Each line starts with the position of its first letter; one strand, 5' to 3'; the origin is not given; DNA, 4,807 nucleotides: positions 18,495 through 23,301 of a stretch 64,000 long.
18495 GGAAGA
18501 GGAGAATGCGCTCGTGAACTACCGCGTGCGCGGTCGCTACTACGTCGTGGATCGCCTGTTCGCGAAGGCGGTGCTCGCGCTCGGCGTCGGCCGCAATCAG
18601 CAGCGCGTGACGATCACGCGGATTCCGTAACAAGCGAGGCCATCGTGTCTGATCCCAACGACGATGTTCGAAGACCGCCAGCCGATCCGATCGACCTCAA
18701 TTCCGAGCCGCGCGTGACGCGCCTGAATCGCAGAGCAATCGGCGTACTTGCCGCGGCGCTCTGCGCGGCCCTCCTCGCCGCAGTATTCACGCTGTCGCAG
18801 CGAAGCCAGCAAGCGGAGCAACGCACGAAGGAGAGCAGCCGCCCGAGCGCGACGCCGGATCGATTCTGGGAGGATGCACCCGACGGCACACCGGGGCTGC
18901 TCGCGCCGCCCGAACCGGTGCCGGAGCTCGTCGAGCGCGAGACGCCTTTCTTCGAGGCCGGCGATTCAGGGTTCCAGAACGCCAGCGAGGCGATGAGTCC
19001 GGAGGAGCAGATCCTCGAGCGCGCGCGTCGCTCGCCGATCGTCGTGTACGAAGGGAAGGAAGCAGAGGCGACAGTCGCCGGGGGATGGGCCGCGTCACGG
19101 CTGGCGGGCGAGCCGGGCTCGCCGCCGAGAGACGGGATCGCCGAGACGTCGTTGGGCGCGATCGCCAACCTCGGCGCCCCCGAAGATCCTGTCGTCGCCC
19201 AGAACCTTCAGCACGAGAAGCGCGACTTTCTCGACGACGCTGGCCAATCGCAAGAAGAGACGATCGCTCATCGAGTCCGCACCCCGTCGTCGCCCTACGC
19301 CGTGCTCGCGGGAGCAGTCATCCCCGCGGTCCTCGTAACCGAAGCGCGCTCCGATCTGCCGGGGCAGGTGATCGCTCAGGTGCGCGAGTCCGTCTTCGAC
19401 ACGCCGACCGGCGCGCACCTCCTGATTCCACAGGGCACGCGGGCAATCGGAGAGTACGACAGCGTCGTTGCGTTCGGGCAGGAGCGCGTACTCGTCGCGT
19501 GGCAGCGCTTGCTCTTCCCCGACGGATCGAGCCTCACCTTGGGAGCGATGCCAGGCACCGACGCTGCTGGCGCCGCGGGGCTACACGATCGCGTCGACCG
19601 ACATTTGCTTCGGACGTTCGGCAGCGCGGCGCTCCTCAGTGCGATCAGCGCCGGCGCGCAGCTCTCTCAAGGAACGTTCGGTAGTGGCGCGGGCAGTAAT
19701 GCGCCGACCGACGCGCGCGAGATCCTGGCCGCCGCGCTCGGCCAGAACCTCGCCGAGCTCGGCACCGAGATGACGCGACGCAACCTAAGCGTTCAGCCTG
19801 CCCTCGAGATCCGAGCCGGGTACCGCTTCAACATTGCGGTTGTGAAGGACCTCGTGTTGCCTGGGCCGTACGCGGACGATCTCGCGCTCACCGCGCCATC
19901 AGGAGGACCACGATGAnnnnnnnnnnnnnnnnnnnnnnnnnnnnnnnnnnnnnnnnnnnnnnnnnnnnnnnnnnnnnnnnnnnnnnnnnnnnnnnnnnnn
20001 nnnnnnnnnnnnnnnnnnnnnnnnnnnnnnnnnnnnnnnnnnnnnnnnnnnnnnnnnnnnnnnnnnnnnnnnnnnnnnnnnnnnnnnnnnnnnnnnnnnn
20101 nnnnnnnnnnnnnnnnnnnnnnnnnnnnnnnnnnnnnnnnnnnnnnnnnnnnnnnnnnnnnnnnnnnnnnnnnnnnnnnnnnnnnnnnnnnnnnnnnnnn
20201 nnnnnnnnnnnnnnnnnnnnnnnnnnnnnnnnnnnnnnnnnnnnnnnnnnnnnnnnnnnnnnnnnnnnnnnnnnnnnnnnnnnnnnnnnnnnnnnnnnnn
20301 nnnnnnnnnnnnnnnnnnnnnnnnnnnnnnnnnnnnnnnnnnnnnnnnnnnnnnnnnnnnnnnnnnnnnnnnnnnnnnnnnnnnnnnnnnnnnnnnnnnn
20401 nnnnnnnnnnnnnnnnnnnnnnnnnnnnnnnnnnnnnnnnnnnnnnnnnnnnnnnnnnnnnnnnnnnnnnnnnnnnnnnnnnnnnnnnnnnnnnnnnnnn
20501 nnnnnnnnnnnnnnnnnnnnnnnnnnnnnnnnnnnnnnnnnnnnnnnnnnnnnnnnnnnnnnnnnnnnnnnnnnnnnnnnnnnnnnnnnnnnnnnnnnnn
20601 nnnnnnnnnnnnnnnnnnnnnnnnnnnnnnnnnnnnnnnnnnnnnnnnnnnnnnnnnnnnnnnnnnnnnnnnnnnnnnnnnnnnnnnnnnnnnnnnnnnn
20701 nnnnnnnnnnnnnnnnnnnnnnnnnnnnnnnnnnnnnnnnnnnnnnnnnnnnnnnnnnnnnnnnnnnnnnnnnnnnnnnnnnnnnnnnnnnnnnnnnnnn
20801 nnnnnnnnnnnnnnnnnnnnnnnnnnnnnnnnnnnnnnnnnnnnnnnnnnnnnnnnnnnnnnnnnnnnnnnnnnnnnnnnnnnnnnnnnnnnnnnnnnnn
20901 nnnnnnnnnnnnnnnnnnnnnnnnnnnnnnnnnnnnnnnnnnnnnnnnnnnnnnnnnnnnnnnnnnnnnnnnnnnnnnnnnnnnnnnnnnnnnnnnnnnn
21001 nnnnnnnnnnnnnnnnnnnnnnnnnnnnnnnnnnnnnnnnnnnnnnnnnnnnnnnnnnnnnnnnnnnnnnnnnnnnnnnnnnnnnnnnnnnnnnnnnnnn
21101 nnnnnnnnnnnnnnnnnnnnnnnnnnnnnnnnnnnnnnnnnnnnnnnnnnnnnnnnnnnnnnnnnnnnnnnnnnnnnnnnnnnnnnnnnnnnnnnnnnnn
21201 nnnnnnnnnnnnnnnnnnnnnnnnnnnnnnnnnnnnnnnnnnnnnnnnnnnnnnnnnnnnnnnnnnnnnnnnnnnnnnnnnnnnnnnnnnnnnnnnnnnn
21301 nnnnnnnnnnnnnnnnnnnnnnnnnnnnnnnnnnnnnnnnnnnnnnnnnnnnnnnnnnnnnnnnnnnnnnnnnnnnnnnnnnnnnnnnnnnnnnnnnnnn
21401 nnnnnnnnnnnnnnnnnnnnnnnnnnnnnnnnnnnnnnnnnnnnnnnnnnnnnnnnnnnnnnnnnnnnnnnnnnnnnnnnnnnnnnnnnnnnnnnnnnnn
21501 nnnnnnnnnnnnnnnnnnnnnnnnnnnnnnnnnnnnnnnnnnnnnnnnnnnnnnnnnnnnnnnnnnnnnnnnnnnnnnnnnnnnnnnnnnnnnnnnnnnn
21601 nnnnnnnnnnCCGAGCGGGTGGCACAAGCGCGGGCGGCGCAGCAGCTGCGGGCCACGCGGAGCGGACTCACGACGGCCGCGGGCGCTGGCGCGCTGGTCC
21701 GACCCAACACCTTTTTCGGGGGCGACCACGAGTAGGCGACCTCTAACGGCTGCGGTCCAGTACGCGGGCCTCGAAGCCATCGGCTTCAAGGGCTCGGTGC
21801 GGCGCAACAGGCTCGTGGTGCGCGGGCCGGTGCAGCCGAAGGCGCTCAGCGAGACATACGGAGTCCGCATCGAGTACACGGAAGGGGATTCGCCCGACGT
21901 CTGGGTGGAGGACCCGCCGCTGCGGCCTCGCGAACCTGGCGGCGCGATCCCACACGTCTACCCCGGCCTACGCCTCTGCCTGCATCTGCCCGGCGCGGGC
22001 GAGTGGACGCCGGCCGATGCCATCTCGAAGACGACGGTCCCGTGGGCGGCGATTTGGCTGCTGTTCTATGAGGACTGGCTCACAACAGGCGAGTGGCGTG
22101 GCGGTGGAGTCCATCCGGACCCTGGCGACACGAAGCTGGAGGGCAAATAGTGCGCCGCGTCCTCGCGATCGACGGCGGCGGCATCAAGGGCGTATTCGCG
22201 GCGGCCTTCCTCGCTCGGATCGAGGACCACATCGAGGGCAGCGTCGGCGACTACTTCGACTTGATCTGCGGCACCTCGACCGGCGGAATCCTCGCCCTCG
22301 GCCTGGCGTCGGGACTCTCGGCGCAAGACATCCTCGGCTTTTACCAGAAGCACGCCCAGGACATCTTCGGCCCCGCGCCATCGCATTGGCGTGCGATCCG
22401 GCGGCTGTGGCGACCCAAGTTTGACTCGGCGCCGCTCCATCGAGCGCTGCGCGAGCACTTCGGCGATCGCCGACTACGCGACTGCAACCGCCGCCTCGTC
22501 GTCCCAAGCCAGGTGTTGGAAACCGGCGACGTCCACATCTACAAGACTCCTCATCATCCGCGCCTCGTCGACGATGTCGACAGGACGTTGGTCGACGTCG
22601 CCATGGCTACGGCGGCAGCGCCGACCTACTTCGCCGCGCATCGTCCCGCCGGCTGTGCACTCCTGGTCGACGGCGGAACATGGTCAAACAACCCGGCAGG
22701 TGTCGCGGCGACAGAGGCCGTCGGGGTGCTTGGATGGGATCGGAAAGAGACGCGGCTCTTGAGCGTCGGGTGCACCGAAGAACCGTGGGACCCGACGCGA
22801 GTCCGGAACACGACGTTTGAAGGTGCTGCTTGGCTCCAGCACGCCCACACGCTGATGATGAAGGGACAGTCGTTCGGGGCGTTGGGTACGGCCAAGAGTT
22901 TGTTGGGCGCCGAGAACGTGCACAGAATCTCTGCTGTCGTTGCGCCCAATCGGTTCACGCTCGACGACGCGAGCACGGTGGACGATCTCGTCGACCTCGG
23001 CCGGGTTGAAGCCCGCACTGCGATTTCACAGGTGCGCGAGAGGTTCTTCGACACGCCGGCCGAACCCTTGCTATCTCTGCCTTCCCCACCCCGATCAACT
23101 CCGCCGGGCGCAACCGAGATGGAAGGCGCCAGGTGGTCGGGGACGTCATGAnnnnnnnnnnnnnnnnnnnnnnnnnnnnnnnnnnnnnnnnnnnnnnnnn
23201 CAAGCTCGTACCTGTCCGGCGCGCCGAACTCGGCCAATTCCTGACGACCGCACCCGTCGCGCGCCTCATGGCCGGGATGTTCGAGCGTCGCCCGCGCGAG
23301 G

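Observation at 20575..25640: E2-only CBASS translationally coupled to a single-chain methylase/PstI-type nuclease: a four-gene composite defence operon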

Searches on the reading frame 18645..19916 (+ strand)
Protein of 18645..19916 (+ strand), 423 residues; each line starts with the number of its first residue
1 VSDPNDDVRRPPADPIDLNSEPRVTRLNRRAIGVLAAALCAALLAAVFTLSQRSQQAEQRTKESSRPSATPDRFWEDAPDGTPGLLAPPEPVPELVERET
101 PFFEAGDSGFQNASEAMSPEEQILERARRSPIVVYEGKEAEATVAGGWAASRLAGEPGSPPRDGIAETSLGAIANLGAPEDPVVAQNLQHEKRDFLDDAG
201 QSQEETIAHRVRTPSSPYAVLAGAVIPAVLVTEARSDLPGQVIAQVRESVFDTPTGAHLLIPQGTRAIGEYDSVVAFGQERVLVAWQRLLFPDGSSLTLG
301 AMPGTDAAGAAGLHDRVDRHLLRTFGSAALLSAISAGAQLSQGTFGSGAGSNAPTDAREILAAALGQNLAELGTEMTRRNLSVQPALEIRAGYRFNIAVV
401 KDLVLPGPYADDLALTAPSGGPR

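Call 53: find_homologous_proteins(query=window:18645-19916:+, max_evalue=1e-30)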
Query window:18645-19916:+ (423 aa): 1241 proteins with E <= 1e-30 among 8000 candidates; the best 120 are listed.
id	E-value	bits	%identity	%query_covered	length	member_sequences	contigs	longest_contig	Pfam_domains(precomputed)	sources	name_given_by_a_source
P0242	5.6e-270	913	100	100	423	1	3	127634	PF03743.20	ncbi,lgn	-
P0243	4.8e-225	765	85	99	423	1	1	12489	PF03743.20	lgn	-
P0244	8.3e-168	577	67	97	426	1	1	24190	PF03743.20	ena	-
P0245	5.7e-167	574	68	97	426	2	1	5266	PF03743.20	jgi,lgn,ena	-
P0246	5.2e-131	455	58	94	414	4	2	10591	PF03743.20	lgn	-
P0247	1.5e-130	454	58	97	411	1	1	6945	PF03743.20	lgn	-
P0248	2.4e-130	453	58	97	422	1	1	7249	PF03743.20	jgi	-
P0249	4.8e-128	446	57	94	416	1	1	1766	PF03743.20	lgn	-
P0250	6.5e-128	445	57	94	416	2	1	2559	PF03743.20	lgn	-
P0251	1.6e-127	444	58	94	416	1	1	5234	PF03743.20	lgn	-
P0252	1.9e-127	444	58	94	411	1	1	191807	PF03743.20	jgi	-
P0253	9.8e-127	441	56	94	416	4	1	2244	PF03743.20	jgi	jgi:type IV secretory pathway VirB10-like protein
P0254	1.4e-126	441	58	94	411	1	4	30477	PF03743.20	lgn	-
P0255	3.4e-126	440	58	93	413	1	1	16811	PF03743.20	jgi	jgi:type IV secretion system protein VirB10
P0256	4.3e-126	439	58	94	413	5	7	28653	PF03743.20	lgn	-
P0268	5.1e-122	426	58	94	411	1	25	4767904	PF03743.20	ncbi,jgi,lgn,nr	ncbi:MAG: hypothetical protein M5U32_08795 [Myxococcota bacterium]|nr:hypothetical protein [Myxococc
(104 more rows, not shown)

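Call 54: find_encoding_contigs(protein=P0243, flank=10000, max_places=2)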
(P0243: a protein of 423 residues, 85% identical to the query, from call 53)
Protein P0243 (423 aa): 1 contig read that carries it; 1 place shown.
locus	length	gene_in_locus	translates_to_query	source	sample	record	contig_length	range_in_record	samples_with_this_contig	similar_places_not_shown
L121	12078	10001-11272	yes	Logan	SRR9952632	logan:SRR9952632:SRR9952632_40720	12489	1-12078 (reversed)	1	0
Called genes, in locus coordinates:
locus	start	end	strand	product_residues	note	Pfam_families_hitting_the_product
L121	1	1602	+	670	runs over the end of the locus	?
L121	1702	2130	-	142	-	-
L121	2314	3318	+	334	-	PF00437:T2SSE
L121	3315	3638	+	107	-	PF04956:TrbC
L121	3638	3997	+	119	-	PF05101:VirB3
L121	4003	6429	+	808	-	PF27097:VirB4_TrbE_N, PF03135:CagE_TrbE_VirB, PF19044:P-loop_TraG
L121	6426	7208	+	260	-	-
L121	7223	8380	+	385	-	PF04610:TrbL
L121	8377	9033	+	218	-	PF04335:VirB8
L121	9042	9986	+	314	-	PF03524:CagX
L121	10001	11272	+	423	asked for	PF03743:TrbI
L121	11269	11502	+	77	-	PF10038:DUF2274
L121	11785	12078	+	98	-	?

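Call 55: find_encoding_contigs(protein=P0244, flank=10000, max_places=2)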
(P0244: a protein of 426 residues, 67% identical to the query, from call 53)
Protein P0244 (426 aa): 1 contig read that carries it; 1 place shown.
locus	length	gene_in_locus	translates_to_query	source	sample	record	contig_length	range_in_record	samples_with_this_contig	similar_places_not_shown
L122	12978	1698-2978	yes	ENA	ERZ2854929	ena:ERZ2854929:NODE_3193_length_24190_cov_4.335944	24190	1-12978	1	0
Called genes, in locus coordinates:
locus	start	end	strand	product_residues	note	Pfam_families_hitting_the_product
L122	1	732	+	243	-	?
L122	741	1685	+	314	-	PF03524:CagX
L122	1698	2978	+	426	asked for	PF03743:TrbI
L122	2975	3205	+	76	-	PF10038:DUF2274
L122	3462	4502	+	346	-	PF07714:PK_Tyr_Ser-Thr (weak), PF00069:Pkinase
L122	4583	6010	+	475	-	-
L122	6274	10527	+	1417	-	PF08378:NERD, PF00069:Pkinase, PF07714:PK_Tyr_Ser-Thr, PF00069:Pkinase, PF07714:PK_Tyr_Ser-Thr (weak), PF03118:RNA_pol_A_CTD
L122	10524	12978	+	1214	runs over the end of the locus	PF20473:MmeI_Mtase, PF07669:Eco57I, PF22654:DUF7008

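Call 56: find_encoding_contigs(protein=P0268, flank=10000, max_places=3)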
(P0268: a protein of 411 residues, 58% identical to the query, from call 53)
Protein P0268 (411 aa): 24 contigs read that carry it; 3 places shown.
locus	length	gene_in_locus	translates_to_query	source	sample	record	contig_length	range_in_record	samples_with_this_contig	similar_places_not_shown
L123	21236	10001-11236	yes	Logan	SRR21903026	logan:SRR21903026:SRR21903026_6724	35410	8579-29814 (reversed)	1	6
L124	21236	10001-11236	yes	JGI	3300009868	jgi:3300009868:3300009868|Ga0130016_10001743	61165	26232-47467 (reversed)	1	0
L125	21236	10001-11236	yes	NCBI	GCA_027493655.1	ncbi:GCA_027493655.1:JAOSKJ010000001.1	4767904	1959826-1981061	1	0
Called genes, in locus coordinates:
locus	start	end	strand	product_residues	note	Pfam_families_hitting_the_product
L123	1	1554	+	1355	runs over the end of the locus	PF01339:CheB_methylest, PF03705:CheR_N, PF01739:CheR, PF08448:PAS_4, PF13596:PAS_10, PF08448:PAS_4, PF00512:HisKA, PF02518:HATPase_c, +3 more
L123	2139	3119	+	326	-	PF00437:T2SSE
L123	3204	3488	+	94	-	PF04956:TrbC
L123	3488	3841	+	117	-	PF05101:VirB3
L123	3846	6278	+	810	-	PF27097:VirB4_TrbE_N, PF03135:CagE_TrbE_VirB, PF19044:P-loop_TraG (weak)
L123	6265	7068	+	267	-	-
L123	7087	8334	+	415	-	PF04610:TrbL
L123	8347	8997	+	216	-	PF04335:VirB8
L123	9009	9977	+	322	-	PF03524:CagX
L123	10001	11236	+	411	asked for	PF03743:TrbI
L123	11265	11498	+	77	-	PF10038:DUF2274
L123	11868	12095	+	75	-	-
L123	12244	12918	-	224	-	-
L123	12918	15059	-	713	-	PF00270:DEAD, PF04851:ResIII, PF16203:ERCC3_RAD25_C (weak), PF00271:Helicase_C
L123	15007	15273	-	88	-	-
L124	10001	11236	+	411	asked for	PF03743:TrbI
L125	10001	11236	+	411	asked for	PF03743:TrbI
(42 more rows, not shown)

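Call 59: search_protein_families(library=pfam, proteins=[L121:11785-12078:+], max_evalue=0.01)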
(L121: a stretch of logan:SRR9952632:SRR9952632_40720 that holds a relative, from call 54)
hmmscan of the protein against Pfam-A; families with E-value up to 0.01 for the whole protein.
L121:11785-12078:+ (98 aa): 0 families

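Call 62: search_protein_families(library=padloc, proteins=[L121:11785-12078:+], max_evalue=0.01)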
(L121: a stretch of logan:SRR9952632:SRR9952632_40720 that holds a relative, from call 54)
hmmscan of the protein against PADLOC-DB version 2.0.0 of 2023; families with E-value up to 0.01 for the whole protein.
L121:11785-12078:+ (98 aa): 0 families

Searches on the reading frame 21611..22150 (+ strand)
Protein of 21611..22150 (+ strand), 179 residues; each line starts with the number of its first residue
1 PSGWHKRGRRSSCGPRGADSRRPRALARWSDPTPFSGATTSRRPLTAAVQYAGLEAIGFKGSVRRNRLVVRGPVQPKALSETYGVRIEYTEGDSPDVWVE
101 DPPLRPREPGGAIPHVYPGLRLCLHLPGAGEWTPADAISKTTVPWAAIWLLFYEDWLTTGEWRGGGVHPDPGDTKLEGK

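Call 13: search_protein_families(library=padloc, proteins=[window:21611-22150:+], max_evalue=0.001)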
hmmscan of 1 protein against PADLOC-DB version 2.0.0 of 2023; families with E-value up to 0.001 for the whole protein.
window:21611-22150:+ (179 aa): 9 families
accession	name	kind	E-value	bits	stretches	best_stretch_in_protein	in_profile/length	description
PDLC00864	E2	-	2e-41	139.5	1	40-175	5-147/153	E2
PDLC00876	E2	-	1.4e-39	133.3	1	42-173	7-140/158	E2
PDLC00863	E2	-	7e-38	128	1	43-175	7-145/149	E2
PDLC00873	E2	-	2.7e-32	109.1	1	72-170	5-105/110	E2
PDLC00877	E2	-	6.5e-31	105.3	1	63-173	27-144/150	E2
PDLC00866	E2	-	2.1e-21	73.8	1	110-170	12-78/82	E2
PDLC00816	Cyclase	-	2.2e-20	71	1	59-165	435-538/542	oligonucleotide-cyclase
PDLC00858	E2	-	6.3e-20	69.8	1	63-165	33-130/148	E2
PDLC00862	E2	-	2.6e-19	67.7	1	62-164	43-142/150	E2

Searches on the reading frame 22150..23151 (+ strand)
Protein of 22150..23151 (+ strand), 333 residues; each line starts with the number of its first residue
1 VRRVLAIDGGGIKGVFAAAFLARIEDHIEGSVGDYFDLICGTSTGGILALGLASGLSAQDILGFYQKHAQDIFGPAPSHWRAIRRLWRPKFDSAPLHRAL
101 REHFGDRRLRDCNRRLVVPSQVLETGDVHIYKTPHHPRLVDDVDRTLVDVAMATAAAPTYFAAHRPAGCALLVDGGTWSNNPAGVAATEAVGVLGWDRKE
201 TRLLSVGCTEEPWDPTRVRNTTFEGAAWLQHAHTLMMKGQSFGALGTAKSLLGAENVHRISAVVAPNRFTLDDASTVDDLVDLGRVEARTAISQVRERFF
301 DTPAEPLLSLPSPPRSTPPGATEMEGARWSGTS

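Call 6: search_protein_families(library=pfam, proteins=[window:22150-23151:+], max_evalue=0.01)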
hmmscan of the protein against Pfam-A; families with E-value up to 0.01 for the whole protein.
window:22150-23151:+ (333 aa): 1 family
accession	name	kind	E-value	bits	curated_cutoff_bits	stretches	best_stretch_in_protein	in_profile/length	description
PF01734.28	Patatin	-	6.6e-31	108.4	27.7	1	5-186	1-190/191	Patatin-like phospholipase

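Call 7: search_protein_families(library=padloc, proteins=[window:22150-23151:+], max_evalue=0.01)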
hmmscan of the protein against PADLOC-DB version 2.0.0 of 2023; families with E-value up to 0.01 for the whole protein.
window:22150-23151:+ (333 aa): 4 families
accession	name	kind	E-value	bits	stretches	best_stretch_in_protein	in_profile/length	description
PDLC00757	Effector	-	2.5e-95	317.6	1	3-307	11-320/331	Phospholipase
PDLC00758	Effector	-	9.7e-93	309.1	1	3-303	7-323/331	Phospholipase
PDLC00756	Effector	-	1.9e-37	127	1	50-244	1-197/280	Phospholipase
PDLC00755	Effector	-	9.3e-23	78.8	1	3-224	12-232/311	Phospholipase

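Call 8: search_protein_families(library=ncbifam, proteins=[window:22150-23151:+], max_evalue=0.01)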
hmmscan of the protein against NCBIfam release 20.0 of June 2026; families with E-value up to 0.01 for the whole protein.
window:22150-23151:+ (333 aa): 2 families
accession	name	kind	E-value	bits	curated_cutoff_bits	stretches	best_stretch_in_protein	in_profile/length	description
NF041079.1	CBASS_lipase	equivalog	7.1e-73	245.6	200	1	3-276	2-278/317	CBASS cGAMP-activated phospholipase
NF053870.1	DS2_1_antiphage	equivalog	2.3e-21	76.4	400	1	3-219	1-216/299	anti-phage phospholipase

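Call 19: find_homologous_proteins(query=window:22150-23151:+, max_evalue=1e-20)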
Query window:22150-23151:+ (333 aa): 3912 proteins with E <= 1e-20 among 8000 candidates; the best 120 are listed.
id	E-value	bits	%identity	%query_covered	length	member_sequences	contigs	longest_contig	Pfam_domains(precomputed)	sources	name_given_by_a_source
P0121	1.6e-224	762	100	100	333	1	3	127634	PF01734.28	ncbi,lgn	-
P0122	2.7e-93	331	52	92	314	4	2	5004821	PF01734.28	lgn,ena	-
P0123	1.8e-91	325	52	92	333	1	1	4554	PF01734.28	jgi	jgi:hypothetical protein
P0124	9.0e-91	323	52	91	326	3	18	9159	PF01734.28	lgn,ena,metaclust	metaclust:\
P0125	1.0e-90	322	51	92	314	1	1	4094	PF01734.28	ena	-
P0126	1.4e-90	322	52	91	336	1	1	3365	PF01734.28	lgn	-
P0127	2.4e-90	321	53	90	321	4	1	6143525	PF01734.28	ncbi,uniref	ncbi:CBASS cGAMP-activated phospholipase [Actinomycetospora sp. CA-101289]|uniref:CBASS cGAMP-activa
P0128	2.9e-90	321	51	94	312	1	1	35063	PF01734.28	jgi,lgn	-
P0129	3.5e-90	321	50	92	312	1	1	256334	PF01734.28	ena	-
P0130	4.5e-90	320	52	91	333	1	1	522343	PF01734.28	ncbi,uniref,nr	ncbi:CBASS cGAMP-activated phospholipase [Mycolicibacterium baixiangningiae]|uniref:CBASS cGAMP-acti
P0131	4.6e-90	320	51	93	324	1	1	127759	PF01734.28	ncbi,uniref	ncbi:CBASS cGAMP-activated phospholipase [Rhodococcus sp. NPDC057135]|uniref:CBASS cGAMP-activated p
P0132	7.6e-90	320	53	92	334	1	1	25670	PF01734.28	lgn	-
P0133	1.9e-89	318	50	92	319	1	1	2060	PF01734.28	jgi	jgi:patatin-like phospholipase/acyl hydrolase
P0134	3.6e-89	317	53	91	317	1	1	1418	PF01734.28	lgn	-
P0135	5.5e-89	317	52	90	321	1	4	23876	PF01734.28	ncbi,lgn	-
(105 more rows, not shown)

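Call 21: find_related_loci(query=A1, collection=genome_contigs, flank=8000)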
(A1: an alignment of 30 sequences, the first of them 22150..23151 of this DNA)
Query A1 (333 aa) in genome_contigs; peptide patterns used: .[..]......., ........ (x = any residue, [..] = any of these).
600 stretches matched a pattern (row limit reached: there are more); 566 encode a relative of the query (tblastn E <= 1e-3); the best 80 are kept; 80 distinct loci.
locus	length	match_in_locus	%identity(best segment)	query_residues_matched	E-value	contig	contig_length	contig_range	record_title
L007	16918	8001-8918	49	1-307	9e-92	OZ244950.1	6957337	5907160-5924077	MAG: Candidatus Poribacteria bacterium isolate 1741874c-865a-47cd-958f-7fa2b3d0eca7 genome assembly, chromosome: 1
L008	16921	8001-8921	46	1-308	2e-89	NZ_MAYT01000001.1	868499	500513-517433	Pseudobacillus wudalianchiensis strain FJAT-27215 scaffold1, whole genome shotgun sequence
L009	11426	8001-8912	49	1-305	2e-89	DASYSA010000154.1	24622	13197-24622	MAG TPA_asm: Blastocatellia bacterium isolate SMAG_U4525 k141_260266, whole genome shotgun sequence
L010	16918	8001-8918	48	1-307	4e-87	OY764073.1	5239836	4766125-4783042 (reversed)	MAG: Candidatus Poribacteria bacterium isolate c0dbee2e-4153-42cb-9392-5991059e4d04 genome assembly, chromosome: 1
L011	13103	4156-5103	49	1-316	2e-86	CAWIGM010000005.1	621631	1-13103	MAG: uncultured Acidobacteriaceae bacterium isolate MFD05502.bin.1.31 genome assembly, contig: contig_46361, whole genom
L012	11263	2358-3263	45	3-305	1e-85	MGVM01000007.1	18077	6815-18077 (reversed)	MAG: Elusimicrobia bacterium RIFOXYB2_FULL_48_7 rifoxyb2_full_scaffold_1091, whole genome shotgun sequence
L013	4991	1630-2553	48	1-308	2e-85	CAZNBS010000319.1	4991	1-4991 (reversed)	MAG TPA_asm: uncultured Burkholderiales bacterium isolate SRP239054_co1_57 genome assembly, contig: NODE_15196_length_49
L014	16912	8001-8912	48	1-305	1e-84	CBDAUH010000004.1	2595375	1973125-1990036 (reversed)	MAG: Candidatus Poribacteria bacterium isolate 2b956532-cd71-4e48-8ac0-65602b58f679 genome assembly, contig: contig_4, w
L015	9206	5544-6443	45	1-301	1e-83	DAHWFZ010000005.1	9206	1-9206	MAG TPA_asm: Candidatus Wolfebacteria bacterium isolate clean1250 k141_2094712, whole genome shotgun sequence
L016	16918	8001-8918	47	1-305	2e-83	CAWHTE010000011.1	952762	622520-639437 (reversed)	MAG: uncultured delta proteobacterium isolate MFD09206.bin.2.206 genome assembly, contig: contig_9702, whole genome shot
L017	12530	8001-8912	49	1-305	1e-82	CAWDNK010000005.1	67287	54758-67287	MAG: uncultured Acidobacteriaceae bacterium isolate MFD03399.bin.1.20 genome assembly, contig: contig_41447, whole genom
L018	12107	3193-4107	45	1-307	2e-82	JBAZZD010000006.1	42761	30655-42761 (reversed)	MAG: Candidatus Paceibacterota bacterium isolate SO_2017_GW1_98 NODE_4269_length_42761_cov_4.794577_OW334_2017, whole ge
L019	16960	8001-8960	47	2-322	7e-82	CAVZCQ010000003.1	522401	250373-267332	MAG: uncultured Acidobacteriaceae bacterium isolate MFD02248.bin.1.15 genome assembly, contig: contig_47773, whole genom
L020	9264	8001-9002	45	3-328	1e-81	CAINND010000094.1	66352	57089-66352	MAG: uncultured Acidobacteria bacterium isolate I3b_bin-068 genome assembly, contig: bin-068:094/121, whole genome shotg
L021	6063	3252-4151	45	1-301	4e-81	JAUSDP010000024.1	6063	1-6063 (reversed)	MAG: bacterium isolate E14_maxbin.078_sub E14_k141_729677, whole genome shotgun sequence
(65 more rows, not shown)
